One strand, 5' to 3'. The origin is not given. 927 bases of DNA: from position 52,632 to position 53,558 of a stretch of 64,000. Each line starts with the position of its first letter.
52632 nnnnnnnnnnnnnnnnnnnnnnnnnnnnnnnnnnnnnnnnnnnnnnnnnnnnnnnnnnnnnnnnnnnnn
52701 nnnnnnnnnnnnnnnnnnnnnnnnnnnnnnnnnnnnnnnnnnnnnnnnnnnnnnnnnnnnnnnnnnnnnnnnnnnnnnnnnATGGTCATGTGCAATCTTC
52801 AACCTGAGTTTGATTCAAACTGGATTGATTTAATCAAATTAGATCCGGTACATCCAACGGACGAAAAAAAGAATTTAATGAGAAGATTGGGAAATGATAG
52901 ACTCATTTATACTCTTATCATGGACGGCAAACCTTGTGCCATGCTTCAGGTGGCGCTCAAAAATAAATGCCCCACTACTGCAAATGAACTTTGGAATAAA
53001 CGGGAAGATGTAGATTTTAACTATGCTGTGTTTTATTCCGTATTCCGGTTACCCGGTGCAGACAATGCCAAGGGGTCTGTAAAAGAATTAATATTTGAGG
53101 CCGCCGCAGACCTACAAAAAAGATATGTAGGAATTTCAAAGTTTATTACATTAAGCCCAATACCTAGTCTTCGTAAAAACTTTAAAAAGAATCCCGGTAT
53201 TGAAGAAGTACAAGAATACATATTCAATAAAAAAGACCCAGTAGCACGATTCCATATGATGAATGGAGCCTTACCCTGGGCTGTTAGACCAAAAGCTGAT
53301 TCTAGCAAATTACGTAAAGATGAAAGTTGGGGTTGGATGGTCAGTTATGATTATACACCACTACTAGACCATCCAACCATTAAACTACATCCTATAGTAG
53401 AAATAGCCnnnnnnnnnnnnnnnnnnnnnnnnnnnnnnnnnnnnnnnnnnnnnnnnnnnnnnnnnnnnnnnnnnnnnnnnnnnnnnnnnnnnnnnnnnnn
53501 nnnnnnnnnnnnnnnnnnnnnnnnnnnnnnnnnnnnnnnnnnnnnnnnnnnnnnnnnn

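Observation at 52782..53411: Free-standing malonyl-CoA decarboxylase-like catalytic domain on the opposite strand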

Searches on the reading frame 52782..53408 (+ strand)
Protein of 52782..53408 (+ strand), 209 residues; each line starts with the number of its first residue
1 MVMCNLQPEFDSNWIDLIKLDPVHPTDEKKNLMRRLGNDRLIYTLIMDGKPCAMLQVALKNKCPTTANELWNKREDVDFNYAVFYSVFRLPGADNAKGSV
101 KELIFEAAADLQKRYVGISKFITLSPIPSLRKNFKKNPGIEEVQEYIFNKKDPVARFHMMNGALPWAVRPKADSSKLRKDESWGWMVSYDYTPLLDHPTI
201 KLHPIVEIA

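Call 3: search_protein_families(library=pfam, proteins=[window:52782-53408:+], max_evalue=10)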
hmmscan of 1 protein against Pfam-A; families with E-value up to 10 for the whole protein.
window:52782-53408:+ (209 aa): 1 family
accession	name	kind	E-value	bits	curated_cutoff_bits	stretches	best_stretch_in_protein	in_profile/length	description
PF05292.17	MCD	-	2.7e-21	76.8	23.2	2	17-143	20-150/253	Malonyl-CoA decarboxylase C-terminal domain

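Call 4: search_protein_families(library=phrogs, proteins=[window:52782-53408:+], max_evalue=1)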
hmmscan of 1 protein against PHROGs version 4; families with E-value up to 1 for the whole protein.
window:52782-53408:+ (209 aa): 1 family
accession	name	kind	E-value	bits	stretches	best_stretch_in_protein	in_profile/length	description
phrog_26545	-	unknown function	0.35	12.2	0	145-190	12-57/70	-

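Call 5: search_protein_families(library=ncbifam, proteins=[window:52782-53408:+], max_evalue=10)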
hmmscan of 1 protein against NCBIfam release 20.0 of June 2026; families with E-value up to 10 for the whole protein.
window:52782-53408:+ (209 aa): 0 families

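Call 8: search_dna_similar(query=window:52782-53408:+, collection=phages, mode=protein, max_rows=40, max_evalue=0.001)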
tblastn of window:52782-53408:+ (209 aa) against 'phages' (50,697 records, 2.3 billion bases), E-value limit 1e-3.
No match.

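Call 9: search_solved_structures(query=window:52782-53408:+, max_evalue=1, show_alignments=3)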
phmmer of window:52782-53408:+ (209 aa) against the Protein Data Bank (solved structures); distinct sequences matched with E-value up to 1: 6.
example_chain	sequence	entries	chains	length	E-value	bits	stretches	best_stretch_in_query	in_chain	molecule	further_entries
4ks9_A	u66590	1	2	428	1.6e-10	44.3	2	16-165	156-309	Malonyl-CoA decarboxylase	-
4ksf_A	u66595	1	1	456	2.5e-07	33.9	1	17-132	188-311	Malonyl-CoA decarboxylase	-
4f0x_A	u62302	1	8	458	3.8e-06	30.1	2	152-191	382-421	Malonyl-CoA decarboxylase, mitochondrial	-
4ksa_A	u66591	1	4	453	7.9e-06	29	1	17-136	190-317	Malonyl-CoA decarboxylase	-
2ygw_A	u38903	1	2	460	1.1e-05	28.5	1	152-191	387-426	MALONYL-COA DECARBOXYLASE, MITOCHONDRIAL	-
9ygm_LS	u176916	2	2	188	0.19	14.7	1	33-106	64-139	60S ribosomal protein eL20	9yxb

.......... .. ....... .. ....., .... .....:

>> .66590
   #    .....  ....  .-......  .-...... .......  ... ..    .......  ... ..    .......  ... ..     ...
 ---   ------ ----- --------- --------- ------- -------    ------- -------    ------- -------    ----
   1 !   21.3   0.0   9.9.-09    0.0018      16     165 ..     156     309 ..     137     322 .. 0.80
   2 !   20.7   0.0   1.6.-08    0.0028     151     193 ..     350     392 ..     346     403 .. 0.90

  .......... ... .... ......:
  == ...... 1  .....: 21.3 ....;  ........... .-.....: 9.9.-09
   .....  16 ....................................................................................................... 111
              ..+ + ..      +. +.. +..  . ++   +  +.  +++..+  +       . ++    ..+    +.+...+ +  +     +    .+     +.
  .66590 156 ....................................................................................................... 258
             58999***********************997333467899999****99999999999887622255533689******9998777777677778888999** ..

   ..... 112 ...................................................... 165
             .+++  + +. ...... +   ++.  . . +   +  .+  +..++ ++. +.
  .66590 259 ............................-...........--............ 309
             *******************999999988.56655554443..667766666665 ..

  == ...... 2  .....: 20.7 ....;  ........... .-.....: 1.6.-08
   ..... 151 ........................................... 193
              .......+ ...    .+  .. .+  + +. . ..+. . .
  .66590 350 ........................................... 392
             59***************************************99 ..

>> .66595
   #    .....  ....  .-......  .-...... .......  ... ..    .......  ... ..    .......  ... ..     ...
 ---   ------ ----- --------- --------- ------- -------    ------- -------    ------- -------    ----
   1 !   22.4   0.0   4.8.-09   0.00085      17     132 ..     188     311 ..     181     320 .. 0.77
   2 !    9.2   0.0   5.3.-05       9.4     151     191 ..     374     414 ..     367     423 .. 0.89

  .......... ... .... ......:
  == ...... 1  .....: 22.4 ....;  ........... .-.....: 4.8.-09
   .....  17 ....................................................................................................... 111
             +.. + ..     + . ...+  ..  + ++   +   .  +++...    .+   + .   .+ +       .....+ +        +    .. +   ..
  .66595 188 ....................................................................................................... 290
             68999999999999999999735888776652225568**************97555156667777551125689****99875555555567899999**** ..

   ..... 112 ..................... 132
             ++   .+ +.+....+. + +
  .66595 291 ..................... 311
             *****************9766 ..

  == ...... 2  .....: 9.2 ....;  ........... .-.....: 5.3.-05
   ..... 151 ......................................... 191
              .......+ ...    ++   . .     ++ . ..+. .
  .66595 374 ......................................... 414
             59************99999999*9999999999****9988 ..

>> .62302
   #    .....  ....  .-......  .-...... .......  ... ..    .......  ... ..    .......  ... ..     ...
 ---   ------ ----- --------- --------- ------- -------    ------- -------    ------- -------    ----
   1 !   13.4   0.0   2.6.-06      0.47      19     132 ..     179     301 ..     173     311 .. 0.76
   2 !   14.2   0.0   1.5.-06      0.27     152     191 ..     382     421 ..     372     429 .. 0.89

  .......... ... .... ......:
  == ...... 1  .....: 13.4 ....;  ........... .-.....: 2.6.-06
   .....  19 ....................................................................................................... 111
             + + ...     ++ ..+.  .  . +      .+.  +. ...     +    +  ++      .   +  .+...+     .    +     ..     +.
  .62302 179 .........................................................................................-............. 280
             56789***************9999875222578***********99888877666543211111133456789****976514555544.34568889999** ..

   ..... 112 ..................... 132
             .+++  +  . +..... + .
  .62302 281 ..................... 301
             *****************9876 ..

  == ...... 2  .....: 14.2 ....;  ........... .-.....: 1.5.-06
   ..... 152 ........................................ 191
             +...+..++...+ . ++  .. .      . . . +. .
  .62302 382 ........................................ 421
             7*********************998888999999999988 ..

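Call 10: find_homologous_proteins(query=window:52782-53408:+, max_evalue=0.001)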
Query window:52782-53408:+ (209 aa): 80 proteins with E <= 0.001 among 125 candidates.
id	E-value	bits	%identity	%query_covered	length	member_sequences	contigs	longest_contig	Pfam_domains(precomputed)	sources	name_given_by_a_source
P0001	6.2e-129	446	91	100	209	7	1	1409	PF05292.18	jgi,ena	jgi:hypothetical protein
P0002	3.8e-126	437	91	100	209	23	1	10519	PF05292.18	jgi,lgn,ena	jgi:malonyl-CoA decarboxylase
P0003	5.0e-111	388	78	100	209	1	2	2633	PF05292.18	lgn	-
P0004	3.7e-107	375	77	99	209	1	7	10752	PF05292.18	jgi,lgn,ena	jgi:malonyl-CoA decarboxylase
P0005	1.0e-103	364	75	99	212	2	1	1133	PF05292.18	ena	-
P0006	2.1e-101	356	78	93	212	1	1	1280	PF05292.18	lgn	-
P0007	6.2e-101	355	72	100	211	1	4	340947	PF05292.18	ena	-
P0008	2.3e-99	349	73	99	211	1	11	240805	PF05292.18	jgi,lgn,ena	jgi:malonyl-CoA decarboxylase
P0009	3.7e-99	349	72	99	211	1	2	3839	PF05292.18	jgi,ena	jgi:hypothetical protein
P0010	1.7e-97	343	77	94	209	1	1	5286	PF05292.18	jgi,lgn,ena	jgi:hypothetical protein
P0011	1.5e-93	330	70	99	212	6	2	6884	PF05292.18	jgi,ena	jgi:malonyl-CoA decarboxylase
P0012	4.1e-92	326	73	93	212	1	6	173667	PF05292.18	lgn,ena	-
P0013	4.7e-92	326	72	95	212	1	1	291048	PF05292.18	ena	-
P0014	8.7e-92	325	67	99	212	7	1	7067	PF05292.18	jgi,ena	jgi:malonyl-CoA decarboxylase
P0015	4.3e-91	322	66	100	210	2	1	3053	PF05292.18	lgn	-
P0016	9.6e-91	321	67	100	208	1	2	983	PF05292.18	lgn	-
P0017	1.1e-90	321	71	95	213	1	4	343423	PF05292.18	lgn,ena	-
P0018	2.2e-90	320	67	99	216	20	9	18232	PF05292.18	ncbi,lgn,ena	-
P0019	2.4e-90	320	71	95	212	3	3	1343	PF05292.18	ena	-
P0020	2.8e-90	320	67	100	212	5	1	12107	PF05292.18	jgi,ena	jgi:malonyl-CoA decarboxylase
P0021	1.3e-89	318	70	93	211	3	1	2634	PF05292.18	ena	-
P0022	9.5e-89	315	67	99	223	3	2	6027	PF05292.18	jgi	jgi:malonyl-CoA decarboxylase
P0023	2.2e-88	314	70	95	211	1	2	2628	PF05292.18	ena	-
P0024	2.3e-88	314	70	93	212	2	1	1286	PF05292.18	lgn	-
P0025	5.2e-88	312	70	93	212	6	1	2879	PF05292.18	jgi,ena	jgi:malonyl-CoA decarboxylase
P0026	6.0e-88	312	69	95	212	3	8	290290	PF05292.18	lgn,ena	-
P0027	1.1e-87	311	69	93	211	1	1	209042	PF05292.18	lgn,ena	-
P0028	3.6e-87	310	66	99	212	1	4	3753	PF05292.18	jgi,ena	jgi:malonyl-CoA decarboxylase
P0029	3.7e-87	310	70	93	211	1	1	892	PF05292.18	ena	-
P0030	5.1e-87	309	70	93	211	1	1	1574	PF05292.18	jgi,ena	jgi:malonyl-CoA decarboxylase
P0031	7.6e-87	309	68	94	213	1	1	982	PF05292.18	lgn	-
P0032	1.2e-86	308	66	99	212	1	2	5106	PF05292.18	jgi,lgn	-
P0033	1.7e-86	307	67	98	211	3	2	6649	PF05292.18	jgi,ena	jgi:malonyl-CoA decarboxylase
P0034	2.3e-86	307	68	95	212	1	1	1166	PF05292.18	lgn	-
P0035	3.4e-86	306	67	98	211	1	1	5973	PF05292.18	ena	-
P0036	3.6e-86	306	65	99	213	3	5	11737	PF05292.18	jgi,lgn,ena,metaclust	metaclust:\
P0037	6.2e-86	306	67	100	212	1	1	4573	PF05292.18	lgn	-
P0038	6.7e-86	305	68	94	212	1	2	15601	PF05292.18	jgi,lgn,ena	jgi:malonyl-CoA decarboxylase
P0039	2.6e-85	304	66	97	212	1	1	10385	PF05292.18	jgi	jgi:malonyl-CoA decarboxylase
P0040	5.3e-85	303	69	94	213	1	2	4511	PF05292.18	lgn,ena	-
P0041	1.1e-84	302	68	93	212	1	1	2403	PF05292.18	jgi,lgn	jgi:malonyl-CoA decarboxylase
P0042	1.7e-84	301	65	94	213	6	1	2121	PF05292.18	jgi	-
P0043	4.2e-84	300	69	93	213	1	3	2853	PF05292.18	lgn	-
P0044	3.4e-83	297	64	99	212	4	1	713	PF05292.18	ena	-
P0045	3.5e-83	297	68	93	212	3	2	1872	PF05292.18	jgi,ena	jgi:malonyl-CoA decarboxylase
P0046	1.1e-82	295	66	93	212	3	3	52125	PF05292.18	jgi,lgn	jgi:malonyl-CoA decarboxylase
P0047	4.1e-81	290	61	99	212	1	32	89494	PF05292.18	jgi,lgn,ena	jgi:malonyl-CoA decarboxylase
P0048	5.6e-81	289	62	99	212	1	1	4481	PF05292.18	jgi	-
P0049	8.4e-80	286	61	100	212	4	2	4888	PF05292.18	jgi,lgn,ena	-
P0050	1.0e-79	285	61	99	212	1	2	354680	PF05292.18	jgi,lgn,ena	jgi:malonyl-CoA decarboxylase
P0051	8.1e-79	282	65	93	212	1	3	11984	PF05292.18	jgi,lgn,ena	jgi:malonyl-CoA decarboxylase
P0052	1.2e-63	233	72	71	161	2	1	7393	PF05292.18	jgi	-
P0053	1.7e-63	232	73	72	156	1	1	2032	PF05292.18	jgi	jgi:malonyl-CoA decarboxylase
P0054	2.8e-59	218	62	78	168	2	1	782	PF05292.18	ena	-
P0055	3.4e-57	212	46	97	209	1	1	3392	PF05292.18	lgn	-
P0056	6.4e-57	211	49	94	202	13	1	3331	PF05292.18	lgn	-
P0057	4.7e-52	195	48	91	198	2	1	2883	PF05292.18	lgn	-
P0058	3.0e-47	179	61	67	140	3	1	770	PF05292.18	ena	-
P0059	6.7e-43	165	46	90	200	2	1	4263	PF05292.18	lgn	-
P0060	3.7e-39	153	42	91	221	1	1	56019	PF05292.18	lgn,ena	-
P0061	2.2e-32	131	42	89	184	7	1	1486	PF05292.18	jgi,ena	-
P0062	3.8e-32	130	43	89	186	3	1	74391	PF05292.18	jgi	jgi:malonyl-CoA decarboxylase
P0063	6.6e-31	126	42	88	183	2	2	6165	PF05292.18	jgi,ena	-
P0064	8.1e-30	122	39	93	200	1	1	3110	PF05292.18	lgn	-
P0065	1.4e-29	121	39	92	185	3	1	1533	PF05292.18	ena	-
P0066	1.7e-29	121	40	89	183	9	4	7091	PF05292.18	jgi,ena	jgi:malonyl-CoA decarboxylase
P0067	1.7e-29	121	38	92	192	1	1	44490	PF05292.18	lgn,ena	-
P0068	1.9e-29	121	41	89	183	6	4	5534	PF05292.18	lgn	-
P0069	3.3e-28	117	37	91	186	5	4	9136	PF05292.18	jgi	jgi:hypothetical protein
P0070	9.4e-28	115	38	92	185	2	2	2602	PF05292.18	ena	-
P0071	1.4e-27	115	38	91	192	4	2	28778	PF05292.18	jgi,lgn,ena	-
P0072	2.0e-27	114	37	91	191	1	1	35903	PF05292.18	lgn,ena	-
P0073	2.0e-27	114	38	92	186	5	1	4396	PF05292.18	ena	-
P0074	2.8e-27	114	39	91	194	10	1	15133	PF05292.18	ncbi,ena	-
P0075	3.8e-27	113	39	89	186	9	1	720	PF05292.18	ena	-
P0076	3.1e-26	111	37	92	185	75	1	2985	PF05292.18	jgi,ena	jgi:hypothetical protein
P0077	6.6e-26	109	38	88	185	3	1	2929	PF05292.18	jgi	jgi:hypothetical protein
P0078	7.0e-26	109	37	92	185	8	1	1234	PF05292.18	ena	-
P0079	9.1e-26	109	37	92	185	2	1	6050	PF05292.18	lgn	-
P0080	1.2e-25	109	36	92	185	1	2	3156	PF05292.18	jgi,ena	jgi:hypothetical protein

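Call 13: find_encoding_contigs(protein=P0050, flank=8000, max_places=3)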
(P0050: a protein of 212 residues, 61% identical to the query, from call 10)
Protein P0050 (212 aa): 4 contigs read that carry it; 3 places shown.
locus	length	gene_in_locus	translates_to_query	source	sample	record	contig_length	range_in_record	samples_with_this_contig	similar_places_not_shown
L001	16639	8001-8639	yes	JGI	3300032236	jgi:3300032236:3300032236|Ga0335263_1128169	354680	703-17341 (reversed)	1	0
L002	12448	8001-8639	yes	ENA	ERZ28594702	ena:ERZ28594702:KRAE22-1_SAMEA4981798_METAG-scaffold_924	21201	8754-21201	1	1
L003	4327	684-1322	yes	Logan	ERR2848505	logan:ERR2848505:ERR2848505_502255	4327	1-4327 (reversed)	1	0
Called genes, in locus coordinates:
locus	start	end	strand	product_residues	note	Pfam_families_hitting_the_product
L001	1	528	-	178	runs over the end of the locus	-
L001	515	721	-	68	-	PF20686:CsoSCA_cat (weak)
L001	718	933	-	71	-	-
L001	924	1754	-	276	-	-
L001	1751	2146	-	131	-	PF01503:PRA-PH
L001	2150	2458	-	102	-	-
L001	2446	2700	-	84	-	-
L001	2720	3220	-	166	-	-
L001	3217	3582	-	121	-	PF11750:DUF3307 (weak)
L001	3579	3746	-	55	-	-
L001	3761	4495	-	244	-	-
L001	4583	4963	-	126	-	-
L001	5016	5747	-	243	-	-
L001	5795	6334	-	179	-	PF00383:dCMP_cyt_deam_1, PF14437:MafB19-deam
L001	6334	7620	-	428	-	PF05221:AdoHcyase, PF02826:2-Hacid_dh_C (weak), PF00670:AdoHcyase_NAD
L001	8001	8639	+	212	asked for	PF05292:MCD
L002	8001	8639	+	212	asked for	PF05292:MCD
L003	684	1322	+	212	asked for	PF05292:MCD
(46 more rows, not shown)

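Call 14: find_encoding_contigs(protein=P0062, flank=8000, max_places=3)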
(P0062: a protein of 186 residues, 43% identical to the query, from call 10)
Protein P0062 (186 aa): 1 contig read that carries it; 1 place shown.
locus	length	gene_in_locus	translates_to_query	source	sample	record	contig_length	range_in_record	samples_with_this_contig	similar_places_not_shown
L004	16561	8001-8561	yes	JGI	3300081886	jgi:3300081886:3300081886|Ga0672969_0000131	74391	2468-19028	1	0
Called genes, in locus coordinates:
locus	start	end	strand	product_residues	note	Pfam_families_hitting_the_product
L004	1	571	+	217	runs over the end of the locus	PF03567:Sulfotransfer_2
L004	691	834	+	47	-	-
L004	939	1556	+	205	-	PF13759:2OG-FeII_Oxy_5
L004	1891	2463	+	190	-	-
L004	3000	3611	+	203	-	PF13759:2OG-FeII_Oxy_5 (weak)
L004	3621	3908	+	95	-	-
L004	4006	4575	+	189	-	-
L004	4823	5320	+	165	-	PF05257:CHAP (weak)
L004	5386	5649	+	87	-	-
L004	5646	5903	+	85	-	PF01258:zf-dskA_traR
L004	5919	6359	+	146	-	-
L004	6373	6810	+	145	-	PF00782:DSPc (weak), PF22785:Tc-R-P (weak)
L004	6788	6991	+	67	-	-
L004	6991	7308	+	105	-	-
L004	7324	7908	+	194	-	PF00149:Metallophos (weak), PF12850:Metallophos_2 (weak)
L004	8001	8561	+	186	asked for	PF05292:MCD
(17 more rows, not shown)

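Call 22: list_cluster_members(proteins=[P0018, P0074, window:52782-53408:+, P0060, P0067])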
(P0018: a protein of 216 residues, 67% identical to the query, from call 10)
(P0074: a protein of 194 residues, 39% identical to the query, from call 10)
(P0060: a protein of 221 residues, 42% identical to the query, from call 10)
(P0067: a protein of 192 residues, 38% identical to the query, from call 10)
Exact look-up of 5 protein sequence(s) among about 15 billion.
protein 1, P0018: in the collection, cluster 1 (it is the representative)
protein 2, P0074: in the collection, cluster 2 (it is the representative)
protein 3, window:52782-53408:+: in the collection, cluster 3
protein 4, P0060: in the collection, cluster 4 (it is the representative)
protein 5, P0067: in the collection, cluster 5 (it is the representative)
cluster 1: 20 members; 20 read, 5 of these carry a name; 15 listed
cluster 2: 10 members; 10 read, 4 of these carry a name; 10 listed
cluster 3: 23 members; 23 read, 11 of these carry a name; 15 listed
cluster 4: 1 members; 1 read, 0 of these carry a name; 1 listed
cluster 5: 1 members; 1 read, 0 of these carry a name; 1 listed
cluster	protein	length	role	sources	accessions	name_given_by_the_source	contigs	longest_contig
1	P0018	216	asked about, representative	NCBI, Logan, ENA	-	-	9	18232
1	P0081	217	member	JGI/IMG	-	malonyl-CoA decarboxylase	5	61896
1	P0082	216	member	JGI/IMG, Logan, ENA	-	malonyl-CoA decarboxylase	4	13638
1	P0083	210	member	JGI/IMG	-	malonyl-CoA decarboxylase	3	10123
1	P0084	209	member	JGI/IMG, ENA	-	malonyl-CoA decarboxylase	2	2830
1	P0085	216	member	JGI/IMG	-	malonyl-CoA decarboxylase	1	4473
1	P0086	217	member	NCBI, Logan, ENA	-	-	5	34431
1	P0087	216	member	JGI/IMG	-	-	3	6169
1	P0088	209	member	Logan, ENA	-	-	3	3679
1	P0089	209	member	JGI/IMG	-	-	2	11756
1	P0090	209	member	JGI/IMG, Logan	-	-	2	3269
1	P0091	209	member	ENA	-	-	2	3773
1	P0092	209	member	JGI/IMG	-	-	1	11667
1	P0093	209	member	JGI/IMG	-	-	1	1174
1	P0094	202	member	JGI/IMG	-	-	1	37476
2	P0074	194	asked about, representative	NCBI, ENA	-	-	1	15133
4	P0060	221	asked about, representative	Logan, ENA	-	-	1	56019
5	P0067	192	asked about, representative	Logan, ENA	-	-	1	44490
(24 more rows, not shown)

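Call 23: find_encoding_contigs(protein=P0074, flank=8000, max_places=2)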
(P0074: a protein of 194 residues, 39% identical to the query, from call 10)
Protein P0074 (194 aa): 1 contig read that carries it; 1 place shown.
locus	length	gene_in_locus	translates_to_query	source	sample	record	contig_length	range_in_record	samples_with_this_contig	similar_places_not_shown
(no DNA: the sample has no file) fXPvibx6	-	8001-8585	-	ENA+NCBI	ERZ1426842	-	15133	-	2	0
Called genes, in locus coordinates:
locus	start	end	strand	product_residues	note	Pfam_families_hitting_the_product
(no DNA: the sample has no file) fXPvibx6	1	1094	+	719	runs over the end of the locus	PF03629:SASA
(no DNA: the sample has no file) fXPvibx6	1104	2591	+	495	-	PF03629:SASA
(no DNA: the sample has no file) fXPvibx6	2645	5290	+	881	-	PF02837:Glyco_hydro_2_N, PF00703:Glyco_hydro_2, PF17786:Mannosidase_ig (weak), PF02836:Glyco_hydro_2_C, PF16355:DUF4982 (weak), PF11721:Malectin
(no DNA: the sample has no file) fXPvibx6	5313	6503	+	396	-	PF00083:Sugar_tr, PF07690:MFS_1, PF12832:MFS_1_like (weak), PF07690:MFS_1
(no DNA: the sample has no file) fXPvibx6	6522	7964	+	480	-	PF00501:AMP-binding, PF13193:AMP-binding_C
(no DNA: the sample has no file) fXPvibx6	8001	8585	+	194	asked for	PF05292:MCD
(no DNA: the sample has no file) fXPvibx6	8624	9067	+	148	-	?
